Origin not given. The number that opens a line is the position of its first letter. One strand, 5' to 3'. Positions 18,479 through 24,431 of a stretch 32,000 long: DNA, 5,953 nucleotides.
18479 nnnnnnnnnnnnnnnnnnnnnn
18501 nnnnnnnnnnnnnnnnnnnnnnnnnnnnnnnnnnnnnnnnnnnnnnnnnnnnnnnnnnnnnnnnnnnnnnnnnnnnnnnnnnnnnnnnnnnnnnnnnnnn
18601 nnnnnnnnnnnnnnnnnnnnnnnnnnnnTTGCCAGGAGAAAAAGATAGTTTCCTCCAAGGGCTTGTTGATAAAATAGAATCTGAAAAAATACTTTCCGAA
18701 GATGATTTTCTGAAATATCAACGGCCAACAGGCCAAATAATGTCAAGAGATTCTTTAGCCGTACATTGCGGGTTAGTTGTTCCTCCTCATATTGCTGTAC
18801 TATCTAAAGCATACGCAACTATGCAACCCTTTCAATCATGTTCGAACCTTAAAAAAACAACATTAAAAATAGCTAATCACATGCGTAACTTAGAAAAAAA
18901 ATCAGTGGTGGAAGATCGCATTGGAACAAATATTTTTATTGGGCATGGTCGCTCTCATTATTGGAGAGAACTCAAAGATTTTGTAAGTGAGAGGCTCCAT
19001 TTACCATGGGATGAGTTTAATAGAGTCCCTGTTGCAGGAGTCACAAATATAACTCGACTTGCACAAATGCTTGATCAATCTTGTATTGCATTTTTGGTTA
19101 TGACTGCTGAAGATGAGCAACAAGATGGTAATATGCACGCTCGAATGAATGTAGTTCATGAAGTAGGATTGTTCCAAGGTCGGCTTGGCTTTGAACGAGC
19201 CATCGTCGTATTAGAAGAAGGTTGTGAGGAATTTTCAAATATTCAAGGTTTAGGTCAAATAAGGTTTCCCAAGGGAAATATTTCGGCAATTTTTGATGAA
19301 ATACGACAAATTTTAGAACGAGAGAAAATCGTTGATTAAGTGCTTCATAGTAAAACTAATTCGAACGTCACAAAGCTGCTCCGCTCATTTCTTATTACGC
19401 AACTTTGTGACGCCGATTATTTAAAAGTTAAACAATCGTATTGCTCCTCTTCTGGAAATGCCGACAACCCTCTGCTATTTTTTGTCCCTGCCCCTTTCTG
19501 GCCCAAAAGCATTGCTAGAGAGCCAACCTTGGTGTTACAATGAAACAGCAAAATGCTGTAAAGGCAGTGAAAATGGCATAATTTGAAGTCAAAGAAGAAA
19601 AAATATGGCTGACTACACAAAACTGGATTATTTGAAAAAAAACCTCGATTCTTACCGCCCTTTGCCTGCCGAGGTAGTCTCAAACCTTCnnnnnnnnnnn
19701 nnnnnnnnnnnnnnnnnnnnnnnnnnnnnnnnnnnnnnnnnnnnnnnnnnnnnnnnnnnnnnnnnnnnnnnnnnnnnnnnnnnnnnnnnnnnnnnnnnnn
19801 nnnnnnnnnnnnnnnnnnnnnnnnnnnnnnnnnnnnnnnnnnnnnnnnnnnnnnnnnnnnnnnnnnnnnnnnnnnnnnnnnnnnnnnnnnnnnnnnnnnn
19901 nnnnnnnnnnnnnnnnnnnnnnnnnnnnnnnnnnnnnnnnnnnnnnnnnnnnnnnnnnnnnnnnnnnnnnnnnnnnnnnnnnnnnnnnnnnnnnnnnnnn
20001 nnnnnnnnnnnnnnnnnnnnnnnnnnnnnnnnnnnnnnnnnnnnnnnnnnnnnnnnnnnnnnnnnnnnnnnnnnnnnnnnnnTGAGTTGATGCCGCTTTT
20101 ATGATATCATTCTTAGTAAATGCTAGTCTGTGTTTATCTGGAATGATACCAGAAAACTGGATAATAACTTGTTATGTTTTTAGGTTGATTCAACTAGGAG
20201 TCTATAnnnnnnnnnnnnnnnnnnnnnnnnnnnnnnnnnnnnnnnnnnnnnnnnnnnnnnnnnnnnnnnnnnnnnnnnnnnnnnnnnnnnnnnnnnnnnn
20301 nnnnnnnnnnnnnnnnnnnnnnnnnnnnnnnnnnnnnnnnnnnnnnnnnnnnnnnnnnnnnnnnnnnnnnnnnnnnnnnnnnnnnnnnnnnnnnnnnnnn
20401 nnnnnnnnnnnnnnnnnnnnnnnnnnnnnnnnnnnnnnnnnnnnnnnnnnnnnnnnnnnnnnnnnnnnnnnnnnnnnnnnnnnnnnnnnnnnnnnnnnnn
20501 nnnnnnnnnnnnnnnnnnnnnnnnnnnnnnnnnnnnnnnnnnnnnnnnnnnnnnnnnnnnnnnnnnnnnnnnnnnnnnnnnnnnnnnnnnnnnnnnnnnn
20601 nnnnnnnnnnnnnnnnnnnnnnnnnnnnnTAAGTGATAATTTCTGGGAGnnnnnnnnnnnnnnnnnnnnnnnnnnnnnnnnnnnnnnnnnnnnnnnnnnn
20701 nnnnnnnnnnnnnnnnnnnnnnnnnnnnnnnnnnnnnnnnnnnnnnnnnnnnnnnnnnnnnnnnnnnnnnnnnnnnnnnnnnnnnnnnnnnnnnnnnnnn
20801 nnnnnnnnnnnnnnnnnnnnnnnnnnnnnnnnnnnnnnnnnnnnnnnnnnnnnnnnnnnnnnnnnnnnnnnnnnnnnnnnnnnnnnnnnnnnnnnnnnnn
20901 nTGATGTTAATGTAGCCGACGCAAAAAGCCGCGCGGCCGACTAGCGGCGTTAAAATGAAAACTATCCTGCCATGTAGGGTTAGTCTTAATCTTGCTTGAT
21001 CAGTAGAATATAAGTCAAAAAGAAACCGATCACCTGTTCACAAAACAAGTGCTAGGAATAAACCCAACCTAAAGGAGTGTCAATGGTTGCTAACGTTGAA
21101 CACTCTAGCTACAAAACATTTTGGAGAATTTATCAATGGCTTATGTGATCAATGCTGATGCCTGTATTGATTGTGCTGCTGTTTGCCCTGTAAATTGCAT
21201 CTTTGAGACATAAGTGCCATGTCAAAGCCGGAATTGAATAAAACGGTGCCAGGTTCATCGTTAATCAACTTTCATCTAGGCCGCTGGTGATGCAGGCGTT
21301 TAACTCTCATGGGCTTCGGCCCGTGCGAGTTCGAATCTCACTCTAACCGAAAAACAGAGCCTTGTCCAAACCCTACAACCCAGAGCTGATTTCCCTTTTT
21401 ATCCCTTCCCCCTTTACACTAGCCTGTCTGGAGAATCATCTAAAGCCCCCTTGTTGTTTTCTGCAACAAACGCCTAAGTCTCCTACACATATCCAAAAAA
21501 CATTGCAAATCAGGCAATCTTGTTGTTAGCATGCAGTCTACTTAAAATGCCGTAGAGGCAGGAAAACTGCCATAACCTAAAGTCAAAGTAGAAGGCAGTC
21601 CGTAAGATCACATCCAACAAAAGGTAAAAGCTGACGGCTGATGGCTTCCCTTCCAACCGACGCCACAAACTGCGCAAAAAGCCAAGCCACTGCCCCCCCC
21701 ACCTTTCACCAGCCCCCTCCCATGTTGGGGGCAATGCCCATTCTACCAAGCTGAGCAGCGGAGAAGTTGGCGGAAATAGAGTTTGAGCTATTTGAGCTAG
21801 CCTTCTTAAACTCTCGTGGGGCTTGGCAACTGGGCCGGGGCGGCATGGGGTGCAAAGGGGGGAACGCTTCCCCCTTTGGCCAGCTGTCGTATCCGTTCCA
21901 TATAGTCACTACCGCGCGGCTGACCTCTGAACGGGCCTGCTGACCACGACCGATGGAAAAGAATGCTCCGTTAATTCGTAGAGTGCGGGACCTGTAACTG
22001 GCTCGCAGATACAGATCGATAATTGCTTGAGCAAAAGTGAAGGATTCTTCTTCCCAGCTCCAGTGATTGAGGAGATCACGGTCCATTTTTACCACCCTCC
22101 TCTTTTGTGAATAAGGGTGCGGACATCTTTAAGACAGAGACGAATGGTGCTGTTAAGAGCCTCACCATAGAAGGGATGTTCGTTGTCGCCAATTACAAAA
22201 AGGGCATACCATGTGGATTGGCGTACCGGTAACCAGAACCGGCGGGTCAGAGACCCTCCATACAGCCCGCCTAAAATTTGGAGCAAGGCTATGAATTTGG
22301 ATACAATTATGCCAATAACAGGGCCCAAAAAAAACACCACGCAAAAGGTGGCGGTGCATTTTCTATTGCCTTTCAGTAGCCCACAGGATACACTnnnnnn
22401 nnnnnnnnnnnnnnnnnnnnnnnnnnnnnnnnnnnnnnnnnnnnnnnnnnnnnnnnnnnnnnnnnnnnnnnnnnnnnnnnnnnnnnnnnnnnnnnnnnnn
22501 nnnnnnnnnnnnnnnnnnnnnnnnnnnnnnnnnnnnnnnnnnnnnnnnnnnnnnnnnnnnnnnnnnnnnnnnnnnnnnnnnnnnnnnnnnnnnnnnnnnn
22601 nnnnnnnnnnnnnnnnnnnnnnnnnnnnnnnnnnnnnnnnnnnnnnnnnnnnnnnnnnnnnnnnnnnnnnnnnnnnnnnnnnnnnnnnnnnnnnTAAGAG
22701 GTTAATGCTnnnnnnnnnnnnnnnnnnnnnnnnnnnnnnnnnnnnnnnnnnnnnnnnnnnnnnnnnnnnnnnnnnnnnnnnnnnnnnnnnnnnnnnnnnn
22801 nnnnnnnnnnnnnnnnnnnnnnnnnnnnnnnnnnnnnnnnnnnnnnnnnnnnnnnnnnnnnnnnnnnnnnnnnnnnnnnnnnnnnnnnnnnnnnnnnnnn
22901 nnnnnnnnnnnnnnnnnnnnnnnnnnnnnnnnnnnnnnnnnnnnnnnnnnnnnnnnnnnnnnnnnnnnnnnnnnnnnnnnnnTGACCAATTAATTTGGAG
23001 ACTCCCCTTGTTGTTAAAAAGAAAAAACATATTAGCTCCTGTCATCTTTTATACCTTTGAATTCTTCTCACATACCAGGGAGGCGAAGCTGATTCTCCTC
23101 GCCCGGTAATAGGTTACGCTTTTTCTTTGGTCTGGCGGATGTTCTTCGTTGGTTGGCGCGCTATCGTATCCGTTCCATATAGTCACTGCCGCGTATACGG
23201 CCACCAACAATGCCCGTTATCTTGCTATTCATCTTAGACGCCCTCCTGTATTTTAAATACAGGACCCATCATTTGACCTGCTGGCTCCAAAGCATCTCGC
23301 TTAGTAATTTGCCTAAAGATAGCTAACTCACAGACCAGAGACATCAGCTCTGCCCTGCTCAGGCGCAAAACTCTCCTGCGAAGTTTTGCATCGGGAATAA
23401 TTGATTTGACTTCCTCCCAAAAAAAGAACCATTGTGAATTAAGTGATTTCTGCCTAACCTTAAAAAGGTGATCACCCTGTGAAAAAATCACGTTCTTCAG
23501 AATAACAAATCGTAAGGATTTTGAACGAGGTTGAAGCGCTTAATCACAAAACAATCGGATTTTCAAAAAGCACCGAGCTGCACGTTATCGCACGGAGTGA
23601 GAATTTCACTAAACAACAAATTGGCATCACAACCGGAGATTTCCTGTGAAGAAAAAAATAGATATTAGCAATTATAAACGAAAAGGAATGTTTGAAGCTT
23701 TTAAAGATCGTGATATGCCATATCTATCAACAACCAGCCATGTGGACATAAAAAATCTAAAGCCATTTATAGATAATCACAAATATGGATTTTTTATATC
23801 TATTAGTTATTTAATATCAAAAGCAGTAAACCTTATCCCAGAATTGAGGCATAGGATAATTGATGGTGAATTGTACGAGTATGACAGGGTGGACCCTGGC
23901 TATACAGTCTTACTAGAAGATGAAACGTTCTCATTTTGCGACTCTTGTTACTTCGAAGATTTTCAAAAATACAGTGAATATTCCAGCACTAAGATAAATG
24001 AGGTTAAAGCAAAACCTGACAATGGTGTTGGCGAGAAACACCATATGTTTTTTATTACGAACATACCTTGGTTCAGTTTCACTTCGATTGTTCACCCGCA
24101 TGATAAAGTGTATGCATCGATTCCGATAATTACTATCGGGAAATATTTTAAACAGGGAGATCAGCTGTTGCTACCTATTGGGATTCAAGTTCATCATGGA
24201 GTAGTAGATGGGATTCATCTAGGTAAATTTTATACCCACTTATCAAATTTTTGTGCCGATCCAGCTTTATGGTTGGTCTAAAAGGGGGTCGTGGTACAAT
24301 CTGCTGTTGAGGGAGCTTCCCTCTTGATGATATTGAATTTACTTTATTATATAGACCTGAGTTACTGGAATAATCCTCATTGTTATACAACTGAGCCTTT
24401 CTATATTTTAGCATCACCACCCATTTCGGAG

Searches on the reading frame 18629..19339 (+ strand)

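Call 51: search_protein_families(library=pfam, proteins=[window:18629-19339:+], max_evalue=0.001)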
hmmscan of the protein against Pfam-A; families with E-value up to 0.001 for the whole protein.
window:18629-19339:+ (236 aa): 1 family
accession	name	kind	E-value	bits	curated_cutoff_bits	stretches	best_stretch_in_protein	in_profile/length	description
PF10137.14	CAP12-PCTIR_TIR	-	9e-21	74.5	24.7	1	101-213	1-117/119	CAP12/Pycsar effector protein, TIR domain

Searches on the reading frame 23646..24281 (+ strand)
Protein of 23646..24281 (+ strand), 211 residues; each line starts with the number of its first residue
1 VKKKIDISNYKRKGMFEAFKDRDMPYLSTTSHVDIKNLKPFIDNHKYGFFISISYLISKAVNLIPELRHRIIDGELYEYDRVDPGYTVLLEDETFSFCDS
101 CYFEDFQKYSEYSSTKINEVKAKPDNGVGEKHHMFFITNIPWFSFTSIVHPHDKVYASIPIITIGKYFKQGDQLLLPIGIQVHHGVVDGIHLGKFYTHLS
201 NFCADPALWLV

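Call 51: search_protein_families(library=pfam, proteins=[window:23646-24281:+], max_evalue=0.001)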
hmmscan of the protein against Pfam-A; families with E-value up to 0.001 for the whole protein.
window:23646-24281:+ (211 aa): 1 family
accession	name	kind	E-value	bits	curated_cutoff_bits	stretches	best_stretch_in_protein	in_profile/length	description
PF00302.23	CAT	-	1.1e-40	140.3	23.5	1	4-198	5-203/205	Chloramphenicol acetyltransferase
